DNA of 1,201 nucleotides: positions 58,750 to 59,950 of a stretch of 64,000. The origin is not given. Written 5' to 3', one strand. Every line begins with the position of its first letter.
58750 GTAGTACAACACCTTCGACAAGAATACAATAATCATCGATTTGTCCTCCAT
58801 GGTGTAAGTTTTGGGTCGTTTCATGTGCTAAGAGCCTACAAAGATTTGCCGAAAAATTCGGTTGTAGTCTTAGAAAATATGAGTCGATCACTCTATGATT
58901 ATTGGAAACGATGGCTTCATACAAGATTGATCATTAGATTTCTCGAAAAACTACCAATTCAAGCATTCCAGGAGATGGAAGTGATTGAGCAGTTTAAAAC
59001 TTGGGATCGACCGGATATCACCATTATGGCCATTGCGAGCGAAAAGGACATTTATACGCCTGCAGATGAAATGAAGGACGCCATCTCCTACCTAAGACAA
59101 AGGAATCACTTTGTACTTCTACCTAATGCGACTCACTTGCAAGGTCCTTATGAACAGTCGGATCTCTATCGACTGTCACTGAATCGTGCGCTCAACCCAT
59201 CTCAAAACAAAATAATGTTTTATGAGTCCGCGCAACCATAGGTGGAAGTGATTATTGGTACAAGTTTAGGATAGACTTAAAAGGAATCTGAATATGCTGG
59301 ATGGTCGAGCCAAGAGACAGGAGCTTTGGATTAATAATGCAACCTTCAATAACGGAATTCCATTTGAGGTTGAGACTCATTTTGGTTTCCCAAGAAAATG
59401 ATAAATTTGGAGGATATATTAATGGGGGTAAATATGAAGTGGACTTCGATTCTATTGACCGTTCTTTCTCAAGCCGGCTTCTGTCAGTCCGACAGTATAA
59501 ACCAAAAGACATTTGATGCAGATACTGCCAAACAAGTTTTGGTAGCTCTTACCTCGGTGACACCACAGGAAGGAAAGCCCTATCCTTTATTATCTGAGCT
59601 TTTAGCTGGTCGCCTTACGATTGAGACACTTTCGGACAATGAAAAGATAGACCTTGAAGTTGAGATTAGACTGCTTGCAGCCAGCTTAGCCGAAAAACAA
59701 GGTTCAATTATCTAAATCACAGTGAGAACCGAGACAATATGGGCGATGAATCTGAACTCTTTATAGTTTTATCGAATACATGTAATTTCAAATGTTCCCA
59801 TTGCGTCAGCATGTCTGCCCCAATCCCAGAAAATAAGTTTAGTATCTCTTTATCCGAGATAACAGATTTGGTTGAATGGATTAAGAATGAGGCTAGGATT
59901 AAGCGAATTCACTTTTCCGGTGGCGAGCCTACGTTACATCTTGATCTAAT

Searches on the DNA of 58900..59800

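Call 52: search_rna_families(source=window, start=58900, end=59800, threshold=evalue, max_evalue=1)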
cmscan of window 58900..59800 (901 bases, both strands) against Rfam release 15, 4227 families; matches with E-value up to 1: 0.
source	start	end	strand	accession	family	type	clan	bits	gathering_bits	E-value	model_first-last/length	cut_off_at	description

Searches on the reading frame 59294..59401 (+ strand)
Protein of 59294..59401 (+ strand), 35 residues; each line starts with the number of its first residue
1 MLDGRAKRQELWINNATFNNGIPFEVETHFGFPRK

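Call 3: search_protein_families(library=pfam, proteins=[window:59294-59401:+], max_evalue=0.1)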
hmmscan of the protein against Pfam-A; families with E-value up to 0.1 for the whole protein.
window:59294-59401:+ (35 aa): 0 families

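Call 4: search_protein_families(library=ncbifam, proteins=[window:59294-59401:+], max_evalue=0.1)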
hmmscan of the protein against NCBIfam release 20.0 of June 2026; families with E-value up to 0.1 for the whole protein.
window:59294-59401:+ (35 aa): 0 families

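Call 17: list_cluster_members(proteins=[window:59294-59398:+, window:59398-59712:+, window:59422-59712:+, window:59434-59712:+, P0001, window:59301-59513:+])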
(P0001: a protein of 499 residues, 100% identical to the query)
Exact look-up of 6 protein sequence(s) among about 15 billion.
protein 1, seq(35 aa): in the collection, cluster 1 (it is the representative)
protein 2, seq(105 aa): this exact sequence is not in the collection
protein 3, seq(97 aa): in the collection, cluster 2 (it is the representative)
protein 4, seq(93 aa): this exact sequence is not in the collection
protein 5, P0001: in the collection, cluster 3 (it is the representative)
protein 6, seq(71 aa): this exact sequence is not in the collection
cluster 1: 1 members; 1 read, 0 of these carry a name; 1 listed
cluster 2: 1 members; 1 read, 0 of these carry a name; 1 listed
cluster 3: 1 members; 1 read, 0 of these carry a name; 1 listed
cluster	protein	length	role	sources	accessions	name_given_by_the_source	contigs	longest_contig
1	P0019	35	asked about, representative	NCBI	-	-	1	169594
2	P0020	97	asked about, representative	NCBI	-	-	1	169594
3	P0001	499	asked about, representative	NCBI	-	-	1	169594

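Call 38: search_protein_representatives(protein=window:59294-59398:+)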
Query: 35 residues. Proteins with E-value up to 0.001 (for the whole library): 3; up to 1e-10: 1; up to 1e-30: 0. The best 3 are listed.
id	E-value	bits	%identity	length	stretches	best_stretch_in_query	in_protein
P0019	1.2e-17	76.6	100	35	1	1-35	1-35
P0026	9.0e-06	40.6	37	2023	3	8-26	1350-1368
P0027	4.9e-04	35.3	49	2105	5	10-31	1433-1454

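Call 68: predict_structure(alignment_id=A5)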
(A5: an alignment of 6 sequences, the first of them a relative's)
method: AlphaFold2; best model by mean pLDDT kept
length: 97 residues; sequences in the alignment: 6
mean_pLDDT: 62.8   pTM: 0.50
mean pLDDT of the five models: 62.8, 61.3, 59.8, 57.2, 57.1
residues with pLDDT >= 90: 0; 70-90: 27; 50-70: 59; < 50: 11
segments of 3 or more residues with pLDDT < 50: 1-4, 23-25, 94-97
pLDDT, mean of each block of 10 residues (from residue 1): 51 63 52 63 61 69 70 76 70 48
secondary structure, 60 per line:
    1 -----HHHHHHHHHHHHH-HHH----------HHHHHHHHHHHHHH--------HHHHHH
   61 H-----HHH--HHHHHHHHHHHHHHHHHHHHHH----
elements in order: H6-18 H33-46 H55-61 H72-93

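Call 70: search_solved_structures(query=A5, max_evalue=10)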
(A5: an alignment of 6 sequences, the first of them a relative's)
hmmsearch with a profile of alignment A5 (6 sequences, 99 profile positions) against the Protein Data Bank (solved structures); distinct sequences matched with E-value up to 10: 4.
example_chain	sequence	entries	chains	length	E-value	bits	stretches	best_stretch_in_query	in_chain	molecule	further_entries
9v2w_J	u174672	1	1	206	0.24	14.9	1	55-85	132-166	Transcriptional regulatory protein RXT2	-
2ypm_A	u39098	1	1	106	0.27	14.8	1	56-83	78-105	LAFCA THIOREDOXIN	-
9v2v_J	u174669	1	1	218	0.42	14.1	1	55-85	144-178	Transcriptional regulatory protein RXT2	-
8ga8_M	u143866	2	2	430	0.68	13.5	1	56-85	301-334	Transcriptional regulatory protein RXT2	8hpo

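Call 72: search_protein_families(library=pfam, alignment_id=A5, max_evalue=10)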
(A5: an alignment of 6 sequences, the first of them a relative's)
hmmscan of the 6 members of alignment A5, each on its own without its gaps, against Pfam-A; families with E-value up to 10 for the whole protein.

A. member 1, P0020 (97 aa): 0 families

B. families by the number of members that match (of 6 scanned): 8 families
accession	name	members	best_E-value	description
PF18938.6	aRib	1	0.0042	Atypical Rib domain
PF12729.13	4HB_MCP_1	1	0.036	Four helix bundle sensory module for signal transduction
PF24655.1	DUF7645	1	0.079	Domain of unknown function (DUF7645)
PF05479.16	PsaN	1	0.087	Photosystem I reaction centre subunit N (PSAN or PSI-N)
PF03537.19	Glyco_hydro_114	1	0.13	Glycoside-hydrolase family GH114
PF20404.3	DUF6694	1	0.14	Family of unknown function (DUF6694)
PF06969.22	HemN_C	1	0.16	HemN C-terminal domain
PF19111.5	DUF5798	1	1.2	Family of unknown function (DUF5798)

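Call 73: fold_search(model_id=the predicted structure, library=pdb)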
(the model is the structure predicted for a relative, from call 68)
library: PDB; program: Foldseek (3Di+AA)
matches with E <= 10: 83; with E <= 0.001: 0
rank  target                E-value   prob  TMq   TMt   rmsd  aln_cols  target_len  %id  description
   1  4l8i_A                2.1e+00  0.11  0.30  0.26  14.9        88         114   10  Crystal structure of RSV epitope scaffold FFL_005 (released 2014-02-12)
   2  6id6                  2.1e+00  0.08  0.23  0.10  10.9        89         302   17  Crystal structure of Rv0731c from Mycobacterium tuberculosis at 1.63 Angstroms. (released 2019-09-11)
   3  7t2y_A                2.6e+00  0.12  0.35  0.34   7.9        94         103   12  X-ray structure of a designed cold unfolding four helix bundle (released 2022-03-02)
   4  6egc                  2.8e+00  0.05  0.26  0.19  13.1       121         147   15  Single-chain version of 2L4HC2_23 (PDB 5J0K) (released 2019-05-29)
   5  9lx2_A                3.0e+00  0.09  0.22  0.30   9.2        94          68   16  anti-CRISPR-associated protein, Aca11 (released 2025-11-12)
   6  9lx2_B                3.1e+00  0.08  0.23  0.32   9.2        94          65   16  anti-CRISPR-associated protein, Aca11 (released 2025-11-12)
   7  7bxh_A                3.1e+00  0.06  0.25  0.24  12.1        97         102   15  MavC-Lpg2149 complex (released 2020-05-20)
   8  9k8d_A                3.7e+00  0.07  0.26  0.28   8.2        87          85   18  Cryo-EM structure of C3 symmetric interface of designed zinc-induced tetrahedron Cage-t32-Zn1-HEHE-34 (released 2025-10-29)
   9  3u3b_B                3.9e+00  0.09  0.35  0.34   9.1        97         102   10  Crystal Structure of Computationally Redesigned Four-Helix Bundle (released 2012-06-13)
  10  6iui_B                3.9e+00  0.06  0.30  0.27  10.1       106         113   17  Crystal structure of GIT1 PBD domain in complex with Paxillin LD4 motif (released 2019-03-06)
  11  5dpl_A                3.9e+00  0.06  0.27  0.08   9.0        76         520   18  The structure of PKMT2 from Rickettsia typhi in complex with AdoHcy (released 2016-08-10)
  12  4jlr_C                3.9e+00  0.04  0.24  0.23  12.0        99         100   17  Crystal structure of a designed Respiratory Syncytial Virus Immunogen in complex with Motavizumab (released 2014-02-05)
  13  6k3b_B                4.2e+00  0.06  0.26  0.24  12.6       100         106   15  Crystal structure of Lpg2147-Lpg2149 complex (released 2020-04-01)
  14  6oqr_W                4.2e+00  0.04  0.21  0.13  11.8        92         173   15  E. coli ATP Synthase ADP State 1a (released 2020-06-03)
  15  4hr1_A                4.4e+00  0.05  0.23  0.20  11.3        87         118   15  Structure of PAV1-137, a protein from the virus PAV1 that infects Pyrococcus abyssi. (released 2013-06-19)
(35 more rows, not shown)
